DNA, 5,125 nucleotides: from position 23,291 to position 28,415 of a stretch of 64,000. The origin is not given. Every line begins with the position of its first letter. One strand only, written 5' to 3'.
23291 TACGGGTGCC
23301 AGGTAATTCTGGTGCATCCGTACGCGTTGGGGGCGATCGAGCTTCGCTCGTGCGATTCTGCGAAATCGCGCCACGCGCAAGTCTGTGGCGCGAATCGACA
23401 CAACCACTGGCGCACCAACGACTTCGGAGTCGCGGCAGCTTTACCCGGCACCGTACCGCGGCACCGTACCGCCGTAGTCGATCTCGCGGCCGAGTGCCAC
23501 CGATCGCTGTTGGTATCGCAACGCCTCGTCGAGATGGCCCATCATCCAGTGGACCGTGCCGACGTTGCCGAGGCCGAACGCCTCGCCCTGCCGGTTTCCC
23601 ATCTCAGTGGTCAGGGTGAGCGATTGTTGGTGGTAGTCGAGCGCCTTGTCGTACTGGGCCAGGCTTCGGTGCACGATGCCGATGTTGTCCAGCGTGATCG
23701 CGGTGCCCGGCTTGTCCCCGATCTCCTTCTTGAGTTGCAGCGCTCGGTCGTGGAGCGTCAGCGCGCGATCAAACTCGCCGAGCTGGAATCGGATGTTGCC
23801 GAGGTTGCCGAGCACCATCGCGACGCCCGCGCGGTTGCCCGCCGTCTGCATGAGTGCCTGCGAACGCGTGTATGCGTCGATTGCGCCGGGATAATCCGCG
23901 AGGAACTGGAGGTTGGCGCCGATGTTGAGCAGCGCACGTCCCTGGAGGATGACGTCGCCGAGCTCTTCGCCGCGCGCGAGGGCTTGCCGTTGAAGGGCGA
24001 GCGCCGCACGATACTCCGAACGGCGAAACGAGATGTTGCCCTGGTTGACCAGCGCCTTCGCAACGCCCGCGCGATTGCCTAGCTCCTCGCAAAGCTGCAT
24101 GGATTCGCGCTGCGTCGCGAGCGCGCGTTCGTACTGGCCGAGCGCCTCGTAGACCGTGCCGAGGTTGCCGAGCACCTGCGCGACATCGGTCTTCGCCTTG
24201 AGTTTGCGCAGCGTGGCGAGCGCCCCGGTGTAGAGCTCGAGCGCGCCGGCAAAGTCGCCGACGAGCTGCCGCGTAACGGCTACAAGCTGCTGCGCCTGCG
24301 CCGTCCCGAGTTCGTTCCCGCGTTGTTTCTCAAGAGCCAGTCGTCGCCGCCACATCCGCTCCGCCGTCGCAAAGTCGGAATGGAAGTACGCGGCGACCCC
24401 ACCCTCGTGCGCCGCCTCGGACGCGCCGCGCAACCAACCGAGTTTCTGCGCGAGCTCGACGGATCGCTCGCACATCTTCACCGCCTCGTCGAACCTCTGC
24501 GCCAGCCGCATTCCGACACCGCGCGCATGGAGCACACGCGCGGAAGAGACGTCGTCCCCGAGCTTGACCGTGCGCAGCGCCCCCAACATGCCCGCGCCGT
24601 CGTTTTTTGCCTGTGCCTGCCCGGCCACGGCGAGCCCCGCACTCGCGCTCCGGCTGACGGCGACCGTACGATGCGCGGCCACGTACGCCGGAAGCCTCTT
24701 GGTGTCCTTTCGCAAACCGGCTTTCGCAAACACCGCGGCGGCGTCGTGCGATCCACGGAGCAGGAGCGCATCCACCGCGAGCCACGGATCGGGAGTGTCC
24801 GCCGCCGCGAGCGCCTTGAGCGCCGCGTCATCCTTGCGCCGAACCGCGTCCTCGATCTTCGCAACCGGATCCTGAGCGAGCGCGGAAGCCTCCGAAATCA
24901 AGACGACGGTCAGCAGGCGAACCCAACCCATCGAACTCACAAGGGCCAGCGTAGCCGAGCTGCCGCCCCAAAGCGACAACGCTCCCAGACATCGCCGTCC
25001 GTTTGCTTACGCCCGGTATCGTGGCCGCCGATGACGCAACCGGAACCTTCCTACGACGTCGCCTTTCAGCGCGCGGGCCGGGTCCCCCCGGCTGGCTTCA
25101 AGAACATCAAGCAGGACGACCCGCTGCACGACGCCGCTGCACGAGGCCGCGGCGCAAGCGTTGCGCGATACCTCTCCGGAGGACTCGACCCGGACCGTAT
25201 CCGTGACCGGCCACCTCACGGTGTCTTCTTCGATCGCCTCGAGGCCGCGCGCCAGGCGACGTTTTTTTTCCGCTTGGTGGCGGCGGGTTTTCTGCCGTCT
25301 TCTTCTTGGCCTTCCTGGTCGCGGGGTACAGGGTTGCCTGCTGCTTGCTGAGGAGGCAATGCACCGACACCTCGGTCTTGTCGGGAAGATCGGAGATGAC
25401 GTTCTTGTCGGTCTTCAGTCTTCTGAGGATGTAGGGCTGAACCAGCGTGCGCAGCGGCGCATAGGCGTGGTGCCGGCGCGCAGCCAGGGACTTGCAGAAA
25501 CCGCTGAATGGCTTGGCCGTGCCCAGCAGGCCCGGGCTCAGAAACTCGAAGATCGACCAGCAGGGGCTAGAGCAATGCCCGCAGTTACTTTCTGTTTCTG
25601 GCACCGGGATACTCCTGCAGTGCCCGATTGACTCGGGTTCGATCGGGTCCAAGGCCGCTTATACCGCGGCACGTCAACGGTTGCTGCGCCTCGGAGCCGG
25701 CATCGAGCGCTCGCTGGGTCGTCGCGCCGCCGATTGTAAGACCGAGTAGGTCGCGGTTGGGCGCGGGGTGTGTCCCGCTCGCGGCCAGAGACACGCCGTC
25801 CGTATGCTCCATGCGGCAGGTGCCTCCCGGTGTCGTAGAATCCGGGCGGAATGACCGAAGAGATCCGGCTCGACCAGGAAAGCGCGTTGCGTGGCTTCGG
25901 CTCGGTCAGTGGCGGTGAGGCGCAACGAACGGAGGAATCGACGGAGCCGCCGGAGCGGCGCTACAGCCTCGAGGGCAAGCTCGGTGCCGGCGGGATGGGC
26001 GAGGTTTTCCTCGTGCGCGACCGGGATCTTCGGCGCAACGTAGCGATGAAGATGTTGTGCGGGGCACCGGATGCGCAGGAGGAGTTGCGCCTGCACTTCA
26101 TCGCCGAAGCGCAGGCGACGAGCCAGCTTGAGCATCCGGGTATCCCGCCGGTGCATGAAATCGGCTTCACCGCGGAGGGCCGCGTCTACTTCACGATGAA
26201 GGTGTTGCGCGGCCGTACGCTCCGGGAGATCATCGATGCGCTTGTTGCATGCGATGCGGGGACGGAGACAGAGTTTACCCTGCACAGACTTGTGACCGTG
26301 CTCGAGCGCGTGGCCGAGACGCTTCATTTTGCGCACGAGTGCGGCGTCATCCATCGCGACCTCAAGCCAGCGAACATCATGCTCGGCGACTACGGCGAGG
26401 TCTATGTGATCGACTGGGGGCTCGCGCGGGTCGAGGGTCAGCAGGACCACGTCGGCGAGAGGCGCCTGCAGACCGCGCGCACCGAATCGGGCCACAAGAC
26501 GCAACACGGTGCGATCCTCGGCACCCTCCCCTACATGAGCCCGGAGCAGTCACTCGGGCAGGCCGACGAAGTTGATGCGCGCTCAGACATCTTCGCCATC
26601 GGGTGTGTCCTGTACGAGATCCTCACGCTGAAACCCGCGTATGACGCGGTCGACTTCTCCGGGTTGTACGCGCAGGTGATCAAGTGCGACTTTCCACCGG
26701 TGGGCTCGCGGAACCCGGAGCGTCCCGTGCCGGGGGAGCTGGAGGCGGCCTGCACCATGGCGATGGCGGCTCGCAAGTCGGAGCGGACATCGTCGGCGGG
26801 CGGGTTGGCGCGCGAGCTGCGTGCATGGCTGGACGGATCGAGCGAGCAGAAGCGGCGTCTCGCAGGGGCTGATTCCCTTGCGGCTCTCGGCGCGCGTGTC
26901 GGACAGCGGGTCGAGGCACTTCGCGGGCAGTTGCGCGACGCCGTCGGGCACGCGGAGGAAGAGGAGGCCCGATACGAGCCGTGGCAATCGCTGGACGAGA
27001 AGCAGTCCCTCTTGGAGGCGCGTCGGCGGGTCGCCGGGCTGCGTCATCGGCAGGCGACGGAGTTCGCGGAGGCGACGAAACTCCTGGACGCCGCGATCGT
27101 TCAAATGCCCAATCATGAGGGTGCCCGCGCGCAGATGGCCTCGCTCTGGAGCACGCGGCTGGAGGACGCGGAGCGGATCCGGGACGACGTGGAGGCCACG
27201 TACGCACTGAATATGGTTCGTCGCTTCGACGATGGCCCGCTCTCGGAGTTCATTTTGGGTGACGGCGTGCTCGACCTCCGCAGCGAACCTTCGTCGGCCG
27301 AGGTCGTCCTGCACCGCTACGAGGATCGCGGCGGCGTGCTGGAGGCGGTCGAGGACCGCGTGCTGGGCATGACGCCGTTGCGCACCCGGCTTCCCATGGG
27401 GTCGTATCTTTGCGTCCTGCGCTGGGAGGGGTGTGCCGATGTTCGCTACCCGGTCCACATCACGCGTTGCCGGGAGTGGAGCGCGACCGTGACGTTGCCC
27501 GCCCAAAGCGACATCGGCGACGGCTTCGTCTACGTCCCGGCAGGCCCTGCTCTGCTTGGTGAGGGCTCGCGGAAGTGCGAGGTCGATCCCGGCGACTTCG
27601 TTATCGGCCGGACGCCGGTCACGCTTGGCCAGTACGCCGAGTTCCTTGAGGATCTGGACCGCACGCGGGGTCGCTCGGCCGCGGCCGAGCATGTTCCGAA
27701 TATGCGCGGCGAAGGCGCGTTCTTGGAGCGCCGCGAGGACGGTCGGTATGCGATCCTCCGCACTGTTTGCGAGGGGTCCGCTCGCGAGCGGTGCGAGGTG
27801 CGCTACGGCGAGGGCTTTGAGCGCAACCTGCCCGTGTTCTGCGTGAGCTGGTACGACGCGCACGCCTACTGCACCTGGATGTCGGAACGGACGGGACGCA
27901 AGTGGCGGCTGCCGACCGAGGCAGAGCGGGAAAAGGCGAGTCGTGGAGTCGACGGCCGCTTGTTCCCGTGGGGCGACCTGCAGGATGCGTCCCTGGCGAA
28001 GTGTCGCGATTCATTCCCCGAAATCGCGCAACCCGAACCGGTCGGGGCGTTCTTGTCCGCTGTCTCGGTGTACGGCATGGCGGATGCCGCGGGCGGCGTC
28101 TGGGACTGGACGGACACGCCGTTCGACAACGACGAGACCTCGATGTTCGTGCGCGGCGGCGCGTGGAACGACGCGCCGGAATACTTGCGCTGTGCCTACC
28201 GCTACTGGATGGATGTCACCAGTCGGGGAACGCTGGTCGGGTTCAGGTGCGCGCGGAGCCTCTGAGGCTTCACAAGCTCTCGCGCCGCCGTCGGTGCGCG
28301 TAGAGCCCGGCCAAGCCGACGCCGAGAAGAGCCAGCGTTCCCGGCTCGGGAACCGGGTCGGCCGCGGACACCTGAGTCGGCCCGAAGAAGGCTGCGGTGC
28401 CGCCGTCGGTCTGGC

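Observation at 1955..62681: Twenty exact copies of a non-palindromic 12-mer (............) concentrated at gene boundaries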

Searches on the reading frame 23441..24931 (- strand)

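Call 38: search_protein_families(library=pfam, proteins=[window:23441-24931:-], max_evalue=0.001)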
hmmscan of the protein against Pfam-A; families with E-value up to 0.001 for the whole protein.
window:23441-24931:- (496 aa): 12 families
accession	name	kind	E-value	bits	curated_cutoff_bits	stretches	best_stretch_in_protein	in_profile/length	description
PF13424.12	TPR_12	-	2.3e-46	156.3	30.1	4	370-441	2-75/77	Tetratricopeptide repeat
PF13374.12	TPR_10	-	3.7e-26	90.8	27.5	2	250-284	1-35/42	Tetratricopeptide repeat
PF00515.34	TPR_1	-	1.9e-24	84.9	27.8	1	372-401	2-31/34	Tetratricopeptide repeat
PF07719.23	TPR_2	-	3.5e-23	80.2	27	0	251-282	1-32/34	Tetratricopeptide repeat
PF13176.12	TPR_7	-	7.3e-21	72.9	27.9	2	413-447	1-35/36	Tetratricopeptide repeat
PF13181.12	TPR_8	-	5.5e-11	42.1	25.7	0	251-281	1-31/34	Tetratricopeptide repeat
PF17874.7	TPR_MalT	-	1.8e-10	41.1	45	1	328-481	37-191/336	MalT-like TPR region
PF10579.15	Rapsyn_N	-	7.1e-06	26.5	23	0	239-284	31-76/80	Rapsyn N-terminal myristoylation and linker region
PF24885.1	TPR_NPHP3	-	3.9e-05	23.6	100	0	360-443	88-173/239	Nephrocystin-3 TPR domain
PF13431.12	TPR_17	-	8.5e-05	23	24.4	0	251-271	13-33/34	Tetratricopeptide repeat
PF13414.12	TPR_11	-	0.00018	21.6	26.8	0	378-402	1-25/42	TPR repeat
PF13428.12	TPR_14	-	0.00019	22.2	23.5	0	249-285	6-42/44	Tetratricopeptide repeat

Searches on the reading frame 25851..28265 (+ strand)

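Call 7: search_protein_families(library=pfam, proteins=[window:25851-28265:+])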
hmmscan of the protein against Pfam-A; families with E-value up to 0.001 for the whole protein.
window:25851-28265:+ (804 aa): 5 families
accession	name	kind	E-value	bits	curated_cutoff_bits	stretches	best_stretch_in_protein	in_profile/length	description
PF03781.23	FGE-sulfatase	-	4.3e-36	125.3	23.3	1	559-802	5-255/255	Sulfatase-modifying factor enzyme 1-like domain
PF00069.31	Pkinase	-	9.3e-34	117.4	31.7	1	38-277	1-210/263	Protein kinase domain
PF07714.23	PK_Tyr_Ser-Thr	-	3.8e-20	72.7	23.1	1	40-274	3-215/258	Protein tyrosine and serine/threonine kinase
PF01636.29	APH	-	5.4e-06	26.8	23.2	1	123-194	127-199/239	Phosphotransferase enzyme family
PF19974.5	TCAD9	-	0.00042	20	40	1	78-191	223-323/429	Ternary complex associated domain 9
